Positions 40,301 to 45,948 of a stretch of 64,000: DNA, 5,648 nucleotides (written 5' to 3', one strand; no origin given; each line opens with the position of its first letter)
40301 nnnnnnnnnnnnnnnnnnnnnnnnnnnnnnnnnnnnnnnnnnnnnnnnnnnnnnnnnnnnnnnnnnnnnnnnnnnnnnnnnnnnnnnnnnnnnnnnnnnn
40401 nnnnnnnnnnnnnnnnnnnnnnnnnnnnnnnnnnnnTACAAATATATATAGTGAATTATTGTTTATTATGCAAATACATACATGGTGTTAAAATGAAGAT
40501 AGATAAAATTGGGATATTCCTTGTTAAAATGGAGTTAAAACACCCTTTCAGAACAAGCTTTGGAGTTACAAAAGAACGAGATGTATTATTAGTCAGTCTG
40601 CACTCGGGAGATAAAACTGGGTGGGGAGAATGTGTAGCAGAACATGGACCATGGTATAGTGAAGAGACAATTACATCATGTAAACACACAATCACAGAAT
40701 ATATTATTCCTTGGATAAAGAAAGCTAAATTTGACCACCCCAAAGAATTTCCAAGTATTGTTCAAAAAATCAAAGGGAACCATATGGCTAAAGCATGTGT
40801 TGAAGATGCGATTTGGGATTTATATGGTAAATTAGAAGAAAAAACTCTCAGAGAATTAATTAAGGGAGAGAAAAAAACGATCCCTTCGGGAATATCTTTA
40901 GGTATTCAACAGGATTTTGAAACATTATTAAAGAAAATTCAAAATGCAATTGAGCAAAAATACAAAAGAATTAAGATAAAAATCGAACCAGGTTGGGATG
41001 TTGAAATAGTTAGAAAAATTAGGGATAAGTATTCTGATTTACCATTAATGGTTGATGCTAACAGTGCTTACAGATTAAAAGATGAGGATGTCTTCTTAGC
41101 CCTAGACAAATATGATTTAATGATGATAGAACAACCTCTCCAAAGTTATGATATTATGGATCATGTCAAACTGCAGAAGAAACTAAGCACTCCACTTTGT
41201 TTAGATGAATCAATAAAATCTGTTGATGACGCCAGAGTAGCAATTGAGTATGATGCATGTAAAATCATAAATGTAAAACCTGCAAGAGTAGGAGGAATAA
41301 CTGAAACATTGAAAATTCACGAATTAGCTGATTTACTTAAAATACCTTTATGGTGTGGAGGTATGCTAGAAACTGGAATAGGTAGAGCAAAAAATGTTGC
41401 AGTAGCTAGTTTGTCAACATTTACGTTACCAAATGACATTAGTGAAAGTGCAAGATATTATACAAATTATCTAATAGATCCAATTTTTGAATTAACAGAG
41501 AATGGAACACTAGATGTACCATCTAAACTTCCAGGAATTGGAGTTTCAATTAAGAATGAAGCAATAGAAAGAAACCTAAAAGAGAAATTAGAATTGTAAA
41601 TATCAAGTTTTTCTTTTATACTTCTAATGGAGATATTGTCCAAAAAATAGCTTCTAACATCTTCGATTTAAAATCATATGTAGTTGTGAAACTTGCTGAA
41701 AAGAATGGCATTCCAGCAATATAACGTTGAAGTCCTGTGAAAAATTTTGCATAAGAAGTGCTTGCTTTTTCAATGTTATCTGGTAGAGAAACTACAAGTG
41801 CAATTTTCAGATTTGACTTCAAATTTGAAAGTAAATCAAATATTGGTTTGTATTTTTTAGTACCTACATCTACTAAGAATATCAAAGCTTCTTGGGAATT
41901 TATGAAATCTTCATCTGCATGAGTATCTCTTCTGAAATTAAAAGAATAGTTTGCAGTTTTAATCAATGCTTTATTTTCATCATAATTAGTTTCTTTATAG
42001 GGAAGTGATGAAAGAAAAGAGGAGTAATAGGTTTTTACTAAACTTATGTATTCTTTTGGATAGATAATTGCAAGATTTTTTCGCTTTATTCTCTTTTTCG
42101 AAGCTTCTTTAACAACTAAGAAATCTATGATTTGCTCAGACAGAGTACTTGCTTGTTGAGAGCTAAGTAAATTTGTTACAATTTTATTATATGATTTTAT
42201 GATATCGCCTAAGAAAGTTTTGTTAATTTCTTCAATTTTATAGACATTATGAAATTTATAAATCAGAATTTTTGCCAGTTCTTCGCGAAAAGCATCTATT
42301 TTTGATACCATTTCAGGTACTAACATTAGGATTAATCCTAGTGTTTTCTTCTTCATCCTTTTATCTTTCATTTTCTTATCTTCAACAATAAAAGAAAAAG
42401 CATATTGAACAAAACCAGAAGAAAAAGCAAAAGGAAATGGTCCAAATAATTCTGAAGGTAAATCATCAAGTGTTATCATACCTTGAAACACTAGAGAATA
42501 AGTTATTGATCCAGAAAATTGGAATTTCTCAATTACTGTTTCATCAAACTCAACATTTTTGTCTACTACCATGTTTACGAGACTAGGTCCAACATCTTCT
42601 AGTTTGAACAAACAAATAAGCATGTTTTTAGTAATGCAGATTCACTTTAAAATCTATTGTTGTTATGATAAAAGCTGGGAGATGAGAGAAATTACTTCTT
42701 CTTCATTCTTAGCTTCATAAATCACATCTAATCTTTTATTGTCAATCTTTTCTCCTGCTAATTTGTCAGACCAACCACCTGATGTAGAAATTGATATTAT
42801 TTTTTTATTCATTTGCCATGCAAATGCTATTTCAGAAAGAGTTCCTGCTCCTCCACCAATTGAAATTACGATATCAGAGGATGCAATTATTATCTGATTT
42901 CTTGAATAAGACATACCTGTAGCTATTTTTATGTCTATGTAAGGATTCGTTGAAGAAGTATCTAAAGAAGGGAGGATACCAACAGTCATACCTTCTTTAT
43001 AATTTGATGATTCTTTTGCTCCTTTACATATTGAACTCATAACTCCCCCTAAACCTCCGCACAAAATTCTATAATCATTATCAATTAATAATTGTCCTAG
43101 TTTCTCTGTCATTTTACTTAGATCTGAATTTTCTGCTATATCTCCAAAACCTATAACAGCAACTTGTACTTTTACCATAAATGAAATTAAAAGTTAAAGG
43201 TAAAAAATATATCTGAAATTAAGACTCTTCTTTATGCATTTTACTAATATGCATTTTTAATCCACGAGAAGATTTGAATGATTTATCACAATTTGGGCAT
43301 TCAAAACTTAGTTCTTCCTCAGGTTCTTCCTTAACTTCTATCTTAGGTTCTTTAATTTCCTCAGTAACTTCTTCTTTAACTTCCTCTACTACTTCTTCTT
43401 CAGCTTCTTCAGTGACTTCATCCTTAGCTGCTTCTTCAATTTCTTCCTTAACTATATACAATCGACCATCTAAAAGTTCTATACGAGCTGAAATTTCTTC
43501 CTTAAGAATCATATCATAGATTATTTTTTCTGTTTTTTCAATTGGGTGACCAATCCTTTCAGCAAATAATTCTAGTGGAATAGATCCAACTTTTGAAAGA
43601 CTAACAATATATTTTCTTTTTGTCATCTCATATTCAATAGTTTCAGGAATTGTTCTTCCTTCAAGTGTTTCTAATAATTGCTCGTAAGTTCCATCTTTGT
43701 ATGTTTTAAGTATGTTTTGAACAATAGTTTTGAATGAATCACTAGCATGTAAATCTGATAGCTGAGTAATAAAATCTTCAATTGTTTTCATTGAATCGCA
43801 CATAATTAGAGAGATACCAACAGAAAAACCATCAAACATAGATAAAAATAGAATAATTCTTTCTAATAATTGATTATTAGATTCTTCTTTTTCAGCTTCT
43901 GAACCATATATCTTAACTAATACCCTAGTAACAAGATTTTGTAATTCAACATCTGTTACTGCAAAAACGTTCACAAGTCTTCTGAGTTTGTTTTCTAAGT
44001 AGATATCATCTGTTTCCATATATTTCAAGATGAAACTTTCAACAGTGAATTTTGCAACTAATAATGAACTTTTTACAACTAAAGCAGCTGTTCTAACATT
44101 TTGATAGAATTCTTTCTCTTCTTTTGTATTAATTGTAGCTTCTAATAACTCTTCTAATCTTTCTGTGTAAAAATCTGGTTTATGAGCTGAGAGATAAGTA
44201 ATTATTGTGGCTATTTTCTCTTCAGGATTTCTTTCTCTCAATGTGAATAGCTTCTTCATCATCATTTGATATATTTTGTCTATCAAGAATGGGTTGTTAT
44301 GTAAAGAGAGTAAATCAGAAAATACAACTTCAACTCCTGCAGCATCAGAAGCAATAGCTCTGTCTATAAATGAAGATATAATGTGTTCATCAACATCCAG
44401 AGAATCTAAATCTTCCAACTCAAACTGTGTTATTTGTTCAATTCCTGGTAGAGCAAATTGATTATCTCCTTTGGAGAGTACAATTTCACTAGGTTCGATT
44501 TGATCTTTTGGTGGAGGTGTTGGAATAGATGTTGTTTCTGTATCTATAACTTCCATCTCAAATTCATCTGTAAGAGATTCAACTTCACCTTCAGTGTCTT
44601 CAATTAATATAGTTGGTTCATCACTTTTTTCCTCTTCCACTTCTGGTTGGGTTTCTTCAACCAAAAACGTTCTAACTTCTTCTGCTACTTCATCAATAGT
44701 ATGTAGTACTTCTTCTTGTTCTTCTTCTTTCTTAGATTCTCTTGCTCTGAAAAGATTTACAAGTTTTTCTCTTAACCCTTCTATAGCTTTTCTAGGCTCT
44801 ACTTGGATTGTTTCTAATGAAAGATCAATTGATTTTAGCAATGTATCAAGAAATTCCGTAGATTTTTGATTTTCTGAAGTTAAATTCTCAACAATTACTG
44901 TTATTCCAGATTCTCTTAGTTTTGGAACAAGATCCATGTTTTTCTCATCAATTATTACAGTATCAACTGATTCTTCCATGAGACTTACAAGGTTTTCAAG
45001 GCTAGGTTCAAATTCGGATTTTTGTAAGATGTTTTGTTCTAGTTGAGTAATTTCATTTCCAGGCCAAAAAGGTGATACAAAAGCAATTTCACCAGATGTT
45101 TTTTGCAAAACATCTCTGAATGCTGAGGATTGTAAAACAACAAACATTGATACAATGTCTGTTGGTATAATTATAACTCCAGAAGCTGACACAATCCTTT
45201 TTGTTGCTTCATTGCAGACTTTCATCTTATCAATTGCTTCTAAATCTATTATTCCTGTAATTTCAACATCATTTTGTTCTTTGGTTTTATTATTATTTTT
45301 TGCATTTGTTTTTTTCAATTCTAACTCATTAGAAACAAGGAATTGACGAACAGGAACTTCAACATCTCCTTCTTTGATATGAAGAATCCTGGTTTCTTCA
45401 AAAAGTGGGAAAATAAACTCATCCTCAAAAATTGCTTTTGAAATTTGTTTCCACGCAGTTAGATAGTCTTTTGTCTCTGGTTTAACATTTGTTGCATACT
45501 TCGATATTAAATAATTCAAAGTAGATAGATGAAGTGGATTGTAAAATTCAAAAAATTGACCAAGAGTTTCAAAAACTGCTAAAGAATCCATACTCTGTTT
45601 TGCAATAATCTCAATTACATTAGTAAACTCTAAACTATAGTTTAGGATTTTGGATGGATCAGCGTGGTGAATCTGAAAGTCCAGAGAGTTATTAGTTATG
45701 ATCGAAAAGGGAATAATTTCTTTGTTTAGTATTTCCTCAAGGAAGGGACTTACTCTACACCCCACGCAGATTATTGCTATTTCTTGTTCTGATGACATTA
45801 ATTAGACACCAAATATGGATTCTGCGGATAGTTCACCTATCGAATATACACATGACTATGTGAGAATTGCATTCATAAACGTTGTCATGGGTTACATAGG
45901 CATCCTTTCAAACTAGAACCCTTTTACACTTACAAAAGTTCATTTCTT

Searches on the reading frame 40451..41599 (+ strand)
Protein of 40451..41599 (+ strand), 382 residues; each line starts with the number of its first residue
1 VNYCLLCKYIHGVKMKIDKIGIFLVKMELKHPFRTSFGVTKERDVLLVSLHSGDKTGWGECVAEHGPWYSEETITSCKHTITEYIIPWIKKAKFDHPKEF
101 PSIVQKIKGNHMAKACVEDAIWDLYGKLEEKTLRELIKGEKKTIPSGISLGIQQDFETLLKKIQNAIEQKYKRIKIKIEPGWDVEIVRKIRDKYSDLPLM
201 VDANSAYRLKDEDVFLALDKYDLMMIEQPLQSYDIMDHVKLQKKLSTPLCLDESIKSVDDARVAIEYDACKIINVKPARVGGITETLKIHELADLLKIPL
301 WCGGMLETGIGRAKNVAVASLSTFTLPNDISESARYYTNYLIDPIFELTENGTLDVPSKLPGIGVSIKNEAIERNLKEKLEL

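Call 5: search_protein_families(library=pfam, proteins=[window:40451-41599:+], max_evalue=0.01)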
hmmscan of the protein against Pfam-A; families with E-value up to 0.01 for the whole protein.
window:40451-41599:+ (382 aa): 4 families
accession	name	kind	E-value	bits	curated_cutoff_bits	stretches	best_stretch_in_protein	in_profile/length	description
PF13378.12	MR_MLE_C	-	1.2e-42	146.6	29.4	1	161-370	4-218/219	Enolase C-terminal domain-like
PF02746.21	MR_MLE_N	-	1.1e-10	42.1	22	1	21-137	3-116/117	Mandelate racemase / muconate lactonizing enzyme, N-terminal domain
PF21508.2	MenC_N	-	8.1e-06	26.3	27.3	1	40-104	24-84/94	MenC, N-terminal domain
PF00113.28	Enolase_C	-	0.0065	16.2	21.5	1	218-293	146-224/296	Enolase, C-terminal TIM barrel domain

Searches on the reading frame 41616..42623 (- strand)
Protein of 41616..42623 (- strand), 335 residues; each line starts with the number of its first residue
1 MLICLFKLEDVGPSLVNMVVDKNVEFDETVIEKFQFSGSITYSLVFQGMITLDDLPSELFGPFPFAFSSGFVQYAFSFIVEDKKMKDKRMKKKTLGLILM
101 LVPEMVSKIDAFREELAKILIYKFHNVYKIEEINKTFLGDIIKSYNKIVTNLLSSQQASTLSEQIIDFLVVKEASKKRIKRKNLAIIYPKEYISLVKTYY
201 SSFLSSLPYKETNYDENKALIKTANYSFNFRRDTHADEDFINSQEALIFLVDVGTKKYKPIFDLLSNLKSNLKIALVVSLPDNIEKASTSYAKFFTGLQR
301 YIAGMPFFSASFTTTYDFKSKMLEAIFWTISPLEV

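Call 5: search_protein_families(library=pfam, proteins=[window:41616-42623:-], max_evalue=0.01)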
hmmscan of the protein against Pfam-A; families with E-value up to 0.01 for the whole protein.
window:41616-42623:- (335 aa): 0 families

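Call 22: search_protein_families(library=ncbifam, proteins=[window:41616-42623:-], max_evalue=0.01)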
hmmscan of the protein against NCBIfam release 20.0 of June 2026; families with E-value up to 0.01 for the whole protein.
window:41616-42623:- (335 aa): 0 families

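Call 59: search_protein_families(library=pfam, proteins=[window:41616-42623:-], max_evalue=1)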
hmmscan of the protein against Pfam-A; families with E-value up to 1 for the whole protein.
window:41616-42623:- (335 aa): 2 families
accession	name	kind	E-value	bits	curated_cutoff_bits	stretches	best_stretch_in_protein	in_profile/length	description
PF15300.11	INT_SG_DDX_CT_C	-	0.024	14.6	27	0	256-274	19-37/63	INTS6/SAGE1/DDX26B/CT45 C-terminus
PF16849.11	Glyco_transf_88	-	0.027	13.9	27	1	121-188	271-336/423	Glycosyltransferase family 88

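Call 69: search_solved_structures(query=A7, max_evalue=10, show_alignments=2)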
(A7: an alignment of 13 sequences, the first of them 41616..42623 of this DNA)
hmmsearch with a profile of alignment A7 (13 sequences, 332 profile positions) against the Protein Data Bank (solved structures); distinct sequences matched with E-value up to 10: 1.
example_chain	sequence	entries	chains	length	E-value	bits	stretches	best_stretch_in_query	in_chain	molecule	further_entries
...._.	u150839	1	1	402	1.3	11.7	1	132-202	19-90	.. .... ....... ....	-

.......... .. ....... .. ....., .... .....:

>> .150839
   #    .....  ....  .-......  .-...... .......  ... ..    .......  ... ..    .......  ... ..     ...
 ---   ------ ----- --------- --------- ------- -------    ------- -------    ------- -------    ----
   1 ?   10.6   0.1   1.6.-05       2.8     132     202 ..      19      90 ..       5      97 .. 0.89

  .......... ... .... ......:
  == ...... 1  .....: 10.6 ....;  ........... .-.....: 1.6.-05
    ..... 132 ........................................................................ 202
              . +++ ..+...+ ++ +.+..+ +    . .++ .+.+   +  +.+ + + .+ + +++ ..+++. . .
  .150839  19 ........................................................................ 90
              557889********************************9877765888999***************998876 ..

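Call 80: search_protein_families(library=padloc, proteins=[window:41616-42623:-], max_evalue=0.1)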
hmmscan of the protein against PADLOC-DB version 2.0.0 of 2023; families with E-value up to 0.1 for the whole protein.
window:41616-42623:- (335 aa): 0 families

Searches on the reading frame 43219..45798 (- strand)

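Call 5: search_protein_families(library=pfam, proteins=[window:43219-45798:-], max_evalue=0.01)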
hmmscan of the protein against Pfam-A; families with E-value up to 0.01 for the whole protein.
window:43219-45798:- (859 aa): 4 families
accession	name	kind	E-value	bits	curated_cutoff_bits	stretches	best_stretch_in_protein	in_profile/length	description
PF00096.32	zf-C2H2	-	5e-05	24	25.2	1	832-855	1-23/23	Zinc finger, C2H2 type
PF01399.33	PCI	-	0.00013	22.6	22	1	721-781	21-81/84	PCI domain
PF12171.14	zf-C2H2_jaz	-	0.00049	20.6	22.6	1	832-852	2-22/27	Zinc-finger double-stranded RNA-binding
PF13894.12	zf-C2H2_4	-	0.00084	20.3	27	1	832-855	1-24/24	C2H2-type zinc finger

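Call 80: search_protein_families(library=padloc, proteins=[window:43219-45798:-], max_evalue=0.1)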
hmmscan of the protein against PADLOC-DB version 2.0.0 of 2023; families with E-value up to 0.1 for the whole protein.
window:43219-45798:- (859 aa): 0 families
